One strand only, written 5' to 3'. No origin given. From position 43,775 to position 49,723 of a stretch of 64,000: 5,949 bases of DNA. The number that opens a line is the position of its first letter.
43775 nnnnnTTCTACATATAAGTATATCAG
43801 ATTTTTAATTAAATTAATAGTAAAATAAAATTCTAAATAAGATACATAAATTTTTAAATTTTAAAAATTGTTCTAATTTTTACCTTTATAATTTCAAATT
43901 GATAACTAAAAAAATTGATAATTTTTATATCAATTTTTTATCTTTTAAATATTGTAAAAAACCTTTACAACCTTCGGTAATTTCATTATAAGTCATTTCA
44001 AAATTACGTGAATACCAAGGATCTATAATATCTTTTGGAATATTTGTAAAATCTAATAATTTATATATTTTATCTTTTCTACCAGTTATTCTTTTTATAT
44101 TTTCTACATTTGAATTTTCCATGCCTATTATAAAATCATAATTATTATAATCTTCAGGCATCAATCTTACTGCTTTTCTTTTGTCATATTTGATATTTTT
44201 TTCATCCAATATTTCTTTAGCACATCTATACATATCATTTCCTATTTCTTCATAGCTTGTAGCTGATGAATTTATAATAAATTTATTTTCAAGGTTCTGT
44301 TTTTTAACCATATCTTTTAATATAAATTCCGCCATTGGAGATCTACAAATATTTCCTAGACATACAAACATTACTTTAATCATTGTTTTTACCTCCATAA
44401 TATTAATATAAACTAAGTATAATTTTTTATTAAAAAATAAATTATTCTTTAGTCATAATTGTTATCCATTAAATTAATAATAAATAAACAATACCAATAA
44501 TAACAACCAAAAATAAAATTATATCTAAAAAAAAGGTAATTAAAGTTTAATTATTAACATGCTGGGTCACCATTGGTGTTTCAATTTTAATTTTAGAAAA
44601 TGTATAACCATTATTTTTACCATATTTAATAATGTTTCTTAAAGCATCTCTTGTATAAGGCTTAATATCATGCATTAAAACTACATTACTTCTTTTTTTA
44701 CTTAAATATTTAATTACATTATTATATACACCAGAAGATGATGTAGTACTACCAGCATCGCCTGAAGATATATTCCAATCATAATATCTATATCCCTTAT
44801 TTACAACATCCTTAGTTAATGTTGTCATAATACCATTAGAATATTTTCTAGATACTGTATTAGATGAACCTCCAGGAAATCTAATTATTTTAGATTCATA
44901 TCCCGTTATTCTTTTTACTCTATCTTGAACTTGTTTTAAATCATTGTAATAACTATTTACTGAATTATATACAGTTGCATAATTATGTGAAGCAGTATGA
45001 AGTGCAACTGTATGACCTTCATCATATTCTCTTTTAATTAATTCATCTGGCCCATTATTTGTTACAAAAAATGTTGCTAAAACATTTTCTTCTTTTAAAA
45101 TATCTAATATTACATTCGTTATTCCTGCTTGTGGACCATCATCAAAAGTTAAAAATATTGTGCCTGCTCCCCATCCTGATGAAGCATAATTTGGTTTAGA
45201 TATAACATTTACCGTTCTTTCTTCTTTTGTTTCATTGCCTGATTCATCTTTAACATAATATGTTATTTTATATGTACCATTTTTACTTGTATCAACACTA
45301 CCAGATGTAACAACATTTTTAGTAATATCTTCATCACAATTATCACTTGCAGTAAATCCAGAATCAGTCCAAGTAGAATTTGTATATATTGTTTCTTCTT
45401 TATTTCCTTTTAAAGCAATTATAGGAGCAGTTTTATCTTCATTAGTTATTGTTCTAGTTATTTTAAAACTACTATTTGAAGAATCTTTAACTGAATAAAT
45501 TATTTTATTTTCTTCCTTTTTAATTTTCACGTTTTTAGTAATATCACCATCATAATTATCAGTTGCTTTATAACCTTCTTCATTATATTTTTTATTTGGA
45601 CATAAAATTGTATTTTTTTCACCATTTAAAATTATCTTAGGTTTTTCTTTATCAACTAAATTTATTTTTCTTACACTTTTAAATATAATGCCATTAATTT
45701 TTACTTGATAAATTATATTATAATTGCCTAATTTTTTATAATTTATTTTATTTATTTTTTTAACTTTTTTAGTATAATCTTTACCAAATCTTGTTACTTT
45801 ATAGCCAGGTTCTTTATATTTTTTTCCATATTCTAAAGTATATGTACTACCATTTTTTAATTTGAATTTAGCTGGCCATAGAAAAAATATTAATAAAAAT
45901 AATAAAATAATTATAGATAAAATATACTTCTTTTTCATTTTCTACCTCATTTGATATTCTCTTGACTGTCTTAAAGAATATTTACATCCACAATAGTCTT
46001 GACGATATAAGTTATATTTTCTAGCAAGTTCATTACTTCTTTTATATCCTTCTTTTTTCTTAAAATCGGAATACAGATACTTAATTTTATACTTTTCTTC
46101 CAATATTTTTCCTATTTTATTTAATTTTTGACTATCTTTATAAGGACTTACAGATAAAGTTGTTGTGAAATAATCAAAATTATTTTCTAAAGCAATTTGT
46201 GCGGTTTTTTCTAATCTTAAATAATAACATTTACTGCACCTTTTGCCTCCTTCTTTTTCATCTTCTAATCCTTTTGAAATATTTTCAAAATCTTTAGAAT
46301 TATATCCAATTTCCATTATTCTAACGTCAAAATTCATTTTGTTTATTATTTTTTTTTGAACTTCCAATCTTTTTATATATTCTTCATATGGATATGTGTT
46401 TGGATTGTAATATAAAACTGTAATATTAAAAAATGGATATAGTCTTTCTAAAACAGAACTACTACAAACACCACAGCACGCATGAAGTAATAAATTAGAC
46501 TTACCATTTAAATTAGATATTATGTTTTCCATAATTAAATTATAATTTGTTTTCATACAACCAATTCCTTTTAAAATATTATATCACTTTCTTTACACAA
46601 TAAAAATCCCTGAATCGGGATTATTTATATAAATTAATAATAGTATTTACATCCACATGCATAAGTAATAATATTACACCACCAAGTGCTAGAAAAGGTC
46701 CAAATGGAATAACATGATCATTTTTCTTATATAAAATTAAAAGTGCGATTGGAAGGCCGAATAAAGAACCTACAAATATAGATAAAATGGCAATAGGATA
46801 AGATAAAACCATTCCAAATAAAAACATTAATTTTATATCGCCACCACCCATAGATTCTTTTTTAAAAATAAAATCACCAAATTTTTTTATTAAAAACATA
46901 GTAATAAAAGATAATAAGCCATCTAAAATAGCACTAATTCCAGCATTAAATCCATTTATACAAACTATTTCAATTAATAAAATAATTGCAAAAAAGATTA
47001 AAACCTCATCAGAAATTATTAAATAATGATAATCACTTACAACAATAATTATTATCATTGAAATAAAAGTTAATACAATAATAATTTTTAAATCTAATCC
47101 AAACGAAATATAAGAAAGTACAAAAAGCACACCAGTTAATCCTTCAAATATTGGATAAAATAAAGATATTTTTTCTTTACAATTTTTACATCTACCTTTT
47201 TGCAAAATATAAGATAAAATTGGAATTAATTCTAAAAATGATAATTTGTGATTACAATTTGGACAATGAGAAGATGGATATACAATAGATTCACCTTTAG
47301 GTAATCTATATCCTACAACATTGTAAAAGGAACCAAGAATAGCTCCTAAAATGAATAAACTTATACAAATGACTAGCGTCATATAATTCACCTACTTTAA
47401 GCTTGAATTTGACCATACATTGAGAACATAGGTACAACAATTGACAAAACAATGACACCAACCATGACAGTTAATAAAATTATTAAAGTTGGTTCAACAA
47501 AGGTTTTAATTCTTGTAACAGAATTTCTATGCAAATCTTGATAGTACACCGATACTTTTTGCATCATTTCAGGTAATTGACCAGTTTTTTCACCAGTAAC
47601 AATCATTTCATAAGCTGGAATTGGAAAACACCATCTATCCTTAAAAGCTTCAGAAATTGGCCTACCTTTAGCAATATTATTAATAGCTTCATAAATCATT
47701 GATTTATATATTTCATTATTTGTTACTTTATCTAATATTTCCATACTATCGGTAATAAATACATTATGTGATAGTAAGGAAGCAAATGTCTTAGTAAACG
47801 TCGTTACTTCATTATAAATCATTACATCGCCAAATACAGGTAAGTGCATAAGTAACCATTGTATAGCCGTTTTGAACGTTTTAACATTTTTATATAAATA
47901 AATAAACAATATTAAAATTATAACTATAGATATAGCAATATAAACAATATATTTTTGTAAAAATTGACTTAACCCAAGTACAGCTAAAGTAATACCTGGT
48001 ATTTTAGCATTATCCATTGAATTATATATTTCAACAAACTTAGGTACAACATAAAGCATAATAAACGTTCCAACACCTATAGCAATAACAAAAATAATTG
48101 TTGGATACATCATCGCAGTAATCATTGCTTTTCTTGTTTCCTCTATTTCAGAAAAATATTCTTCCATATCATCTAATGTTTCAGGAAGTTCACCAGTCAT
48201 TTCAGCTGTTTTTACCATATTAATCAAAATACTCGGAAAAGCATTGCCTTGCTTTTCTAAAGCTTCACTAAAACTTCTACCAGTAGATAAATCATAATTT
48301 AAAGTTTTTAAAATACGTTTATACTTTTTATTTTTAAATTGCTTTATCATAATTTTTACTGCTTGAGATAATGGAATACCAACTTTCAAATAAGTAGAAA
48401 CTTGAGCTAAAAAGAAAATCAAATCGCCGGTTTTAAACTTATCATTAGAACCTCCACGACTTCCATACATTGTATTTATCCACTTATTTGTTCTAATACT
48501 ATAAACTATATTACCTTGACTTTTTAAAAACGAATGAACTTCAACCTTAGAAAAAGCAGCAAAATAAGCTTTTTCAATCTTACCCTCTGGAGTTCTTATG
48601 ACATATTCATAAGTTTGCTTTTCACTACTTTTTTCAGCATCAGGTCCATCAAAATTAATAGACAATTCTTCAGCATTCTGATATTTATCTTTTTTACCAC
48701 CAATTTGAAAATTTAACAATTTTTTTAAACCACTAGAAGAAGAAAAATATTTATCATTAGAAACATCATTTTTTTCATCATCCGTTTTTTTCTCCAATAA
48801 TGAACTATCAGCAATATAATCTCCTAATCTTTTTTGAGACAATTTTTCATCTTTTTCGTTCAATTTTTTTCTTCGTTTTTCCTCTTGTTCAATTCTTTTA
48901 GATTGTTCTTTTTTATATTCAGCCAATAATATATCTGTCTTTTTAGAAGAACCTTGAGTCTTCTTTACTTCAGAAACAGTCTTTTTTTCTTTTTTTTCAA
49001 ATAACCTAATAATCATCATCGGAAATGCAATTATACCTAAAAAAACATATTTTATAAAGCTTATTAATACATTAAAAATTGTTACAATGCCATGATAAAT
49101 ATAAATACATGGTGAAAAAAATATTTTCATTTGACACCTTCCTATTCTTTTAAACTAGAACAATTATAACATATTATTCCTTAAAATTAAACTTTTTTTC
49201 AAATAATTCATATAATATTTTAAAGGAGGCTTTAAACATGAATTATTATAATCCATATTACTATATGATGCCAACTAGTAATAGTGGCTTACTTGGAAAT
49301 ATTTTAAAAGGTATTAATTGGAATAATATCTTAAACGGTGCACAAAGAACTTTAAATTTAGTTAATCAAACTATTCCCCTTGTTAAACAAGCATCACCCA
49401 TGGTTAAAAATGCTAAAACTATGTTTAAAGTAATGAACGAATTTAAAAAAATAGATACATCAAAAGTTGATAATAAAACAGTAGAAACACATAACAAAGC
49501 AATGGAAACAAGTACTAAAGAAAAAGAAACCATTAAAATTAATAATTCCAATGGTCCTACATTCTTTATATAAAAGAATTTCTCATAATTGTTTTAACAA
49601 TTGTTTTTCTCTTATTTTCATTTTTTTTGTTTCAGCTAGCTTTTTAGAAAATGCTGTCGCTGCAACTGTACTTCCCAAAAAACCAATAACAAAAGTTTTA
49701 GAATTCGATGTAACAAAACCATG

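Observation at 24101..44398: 20-kb single-strand glycan locus built around six large polytopic (GT-C/Wzy-like) membrane proteins, with no priming enzyme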

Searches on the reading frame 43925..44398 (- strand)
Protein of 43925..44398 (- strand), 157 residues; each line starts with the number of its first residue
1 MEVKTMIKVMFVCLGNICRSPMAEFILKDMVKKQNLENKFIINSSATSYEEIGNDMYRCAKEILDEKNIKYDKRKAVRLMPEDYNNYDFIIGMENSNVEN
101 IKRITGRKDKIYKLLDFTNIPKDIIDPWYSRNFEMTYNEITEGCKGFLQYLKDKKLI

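Call 6: search_protein_families(library=pfam, proteins=[window:43925-44398:-], max_evalue=0.01)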
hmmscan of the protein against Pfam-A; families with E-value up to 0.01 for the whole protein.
window:43925-44398:- (157 aa): 2 families
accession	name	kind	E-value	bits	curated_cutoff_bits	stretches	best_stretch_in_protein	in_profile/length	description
PF01451.26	LMWPc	-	9e-32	110.7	23.2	1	9-148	1-144/144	Low molecular weight phosphotyrosine protein phosphatase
PF02302.22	PTS_IIB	-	0.00076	20.5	23.6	0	8-64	1-58/90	PTS system, Lactose/Cellobiose specific IIB subunit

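Call 66: search_protein_families(library=ncbifam, proteins=[window:43925-44398:-], max_evalue=0.00001)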
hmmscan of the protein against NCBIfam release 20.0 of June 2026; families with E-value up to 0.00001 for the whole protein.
window:43925-44398:- (157 aa): 2 families
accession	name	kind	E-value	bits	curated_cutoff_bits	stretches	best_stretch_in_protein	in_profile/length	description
NF007520.0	PRK10126.1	equivalog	1.1e-10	42.1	243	1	8-152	4-143/147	low molecular weight protein-tyrosine-phosphatase Wzb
NF008486.0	PRK11391.1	equivalog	1.6e-08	35.1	247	1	7-138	7-133/148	phosphotyrosine-protein phosphatase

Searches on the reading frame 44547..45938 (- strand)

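Call 6: search_protein_families(library=pfam, proteins=[window:44547-45938:-], max_evalue=0.01)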
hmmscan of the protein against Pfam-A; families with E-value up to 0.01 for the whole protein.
window:44547-45938:- (463 aa): 3 families
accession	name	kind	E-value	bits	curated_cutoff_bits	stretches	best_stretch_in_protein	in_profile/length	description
PF16403.11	Bact_surface_Ig-like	-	4.8e-40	135.9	27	3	174-245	1-71/71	Bacterial surface protein, Ig-like domain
PF01522.26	Polysacc_deac_1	-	3.7e-24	85.5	23.1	1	259-367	7-116/124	Polysaccharide deacetylase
PF02494.22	HYR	-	0.0036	18.1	21.7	1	168-243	2-79/81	HYR domain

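Call 66: search_protein_families(library=ncbifam, proteins=[window:44547-45938:-], max_evalue=0.00001)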
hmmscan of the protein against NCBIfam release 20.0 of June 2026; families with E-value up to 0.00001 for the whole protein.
window:44547-45938:- (463 aa): 7 families
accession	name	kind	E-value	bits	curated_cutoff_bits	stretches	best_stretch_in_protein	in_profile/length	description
NF045822.1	PgAcgDacpgdA2_Bac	equivalog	1.1e-31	110.2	400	1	261-449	72-257/274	peptidoglycan-N-acetylglucosamine deacetylase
TIGR02884.1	spore_pdaA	equivalog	2.9e-27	95.8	298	1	234-450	11-220/224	delta-lactam-biosynthetic de-N-acetylase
TIGR02764.1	spore_ybaN_pdaB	equivalog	1.5e-23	83.6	237.4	1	261-450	8-187/191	polysaccharide deacetylase family sporulation protein PdaB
NF045820.1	PgAcgDacpgdA_Strep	equivalog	3.2e-19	69.1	800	1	261-450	270-444/463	peptidoglycan-N-acetylglucosamine deacetylase PgdA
NF045821.1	PgAcgDacpgdA1_Bac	equivalog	1.6e-17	63.3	400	1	243-361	71-192/282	peptidoglycan-N-acetylglucosamine deacetylase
TIGR04243.1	nodulat_NodB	equivalog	1.6e-13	50.6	240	1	260-360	3-106/197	chitooligosaccharide deacetylase NodB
TIGR03006.1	pepcterm_polyde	equivalog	6.1e-06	25.6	276.2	1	274-356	36-120/272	XrtA system polysaccharide deacetylase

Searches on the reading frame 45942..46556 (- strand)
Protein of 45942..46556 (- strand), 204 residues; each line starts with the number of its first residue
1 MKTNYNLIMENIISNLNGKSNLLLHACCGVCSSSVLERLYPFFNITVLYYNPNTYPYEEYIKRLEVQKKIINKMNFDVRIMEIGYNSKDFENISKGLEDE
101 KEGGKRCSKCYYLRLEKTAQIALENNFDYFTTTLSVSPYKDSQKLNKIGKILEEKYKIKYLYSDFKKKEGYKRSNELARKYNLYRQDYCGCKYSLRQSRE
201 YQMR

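Call 6: search_protein_families(library=pfam, proteins=[window:45942-46556:-], max_evalue=0.01)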
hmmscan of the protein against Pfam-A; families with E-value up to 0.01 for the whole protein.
window:45942-46556:- (204 aa): 1 family
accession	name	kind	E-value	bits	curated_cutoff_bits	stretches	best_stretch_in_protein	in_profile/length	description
PF02677.20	QueH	-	2.7e-65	220.2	23.5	1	22-196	1-174/175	Epoxyqueuosine reductase QueH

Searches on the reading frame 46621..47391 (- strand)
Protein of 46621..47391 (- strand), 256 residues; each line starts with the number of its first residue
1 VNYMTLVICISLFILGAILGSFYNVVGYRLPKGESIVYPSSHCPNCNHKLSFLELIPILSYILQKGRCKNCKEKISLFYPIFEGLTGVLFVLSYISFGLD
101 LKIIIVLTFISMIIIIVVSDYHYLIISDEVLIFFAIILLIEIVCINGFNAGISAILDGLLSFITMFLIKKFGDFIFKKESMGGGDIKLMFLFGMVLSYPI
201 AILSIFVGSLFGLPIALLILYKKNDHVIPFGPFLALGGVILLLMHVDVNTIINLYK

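Call 8: search_protein_families(library=pfam, proteins=[window:46621-47391:-], max_evalue=0.01)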
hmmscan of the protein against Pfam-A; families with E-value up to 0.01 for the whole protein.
window:46621-47391:- (256 aa): 2 families
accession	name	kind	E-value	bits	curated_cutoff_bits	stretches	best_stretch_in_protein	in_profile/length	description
PF06750.18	A24_N_bact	-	3.1e-35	120.5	23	1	14-97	1-84/84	Bacterial Peptidase A24 N-terminal domain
PF01478.23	Peptidase_A24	-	2.6e-11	44.3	26.5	1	108-217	2-104/104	Type IV leader peptidase family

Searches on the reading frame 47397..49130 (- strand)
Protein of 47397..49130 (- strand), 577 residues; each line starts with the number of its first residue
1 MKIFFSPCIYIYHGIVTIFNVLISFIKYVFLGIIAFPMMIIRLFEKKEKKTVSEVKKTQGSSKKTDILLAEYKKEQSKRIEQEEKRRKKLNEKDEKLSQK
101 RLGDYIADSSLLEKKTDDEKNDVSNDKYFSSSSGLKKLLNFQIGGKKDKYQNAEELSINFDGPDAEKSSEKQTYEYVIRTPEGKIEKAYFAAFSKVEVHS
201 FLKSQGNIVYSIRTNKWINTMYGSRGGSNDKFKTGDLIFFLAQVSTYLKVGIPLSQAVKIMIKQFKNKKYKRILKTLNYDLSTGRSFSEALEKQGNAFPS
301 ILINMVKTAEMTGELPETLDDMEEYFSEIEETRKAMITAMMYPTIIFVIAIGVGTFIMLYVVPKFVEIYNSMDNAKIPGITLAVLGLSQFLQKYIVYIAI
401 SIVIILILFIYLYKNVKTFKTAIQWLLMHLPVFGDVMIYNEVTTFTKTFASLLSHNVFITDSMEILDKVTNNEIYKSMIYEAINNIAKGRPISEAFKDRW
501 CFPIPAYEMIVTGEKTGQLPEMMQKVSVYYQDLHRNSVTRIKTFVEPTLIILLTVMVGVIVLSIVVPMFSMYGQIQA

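Call 8: search_protein_families(library=pfam, proteins=[window:47397-49130:-], max_evalue=0.01)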
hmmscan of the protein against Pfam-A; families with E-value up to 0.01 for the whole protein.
window:47397-49130:- (577 aa): 1 family
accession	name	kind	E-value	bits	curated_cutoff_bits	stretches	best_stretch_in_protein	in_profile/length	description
PF00482.28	T2SSF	-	3.5e-48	163.2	25.2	2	240-363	1-125/125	Type II secretion system (T2SS), protein F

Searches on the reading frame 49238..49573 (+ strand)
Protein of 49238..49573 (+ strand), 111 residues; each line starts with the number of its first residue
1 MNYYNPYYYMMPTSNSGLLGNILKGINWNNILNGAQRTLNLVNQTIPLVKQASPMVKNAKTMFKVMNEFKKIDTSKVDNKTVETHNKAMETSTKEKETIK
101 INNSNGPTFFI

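Call 21: search_protein_families(library=pfam, proteins=[window:49238-49573:+], max_evalue=0.01)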
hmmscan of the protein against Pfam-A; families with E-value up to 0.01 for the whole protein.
window:49238-49573:+ (111 aa): 1 family
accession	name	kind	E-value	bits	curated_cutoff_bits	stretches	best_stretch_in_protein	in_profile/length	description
PF14181.11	YqfQ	-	1.1e-10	42.4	27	1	15-100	38-123/166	YqfQ-like protein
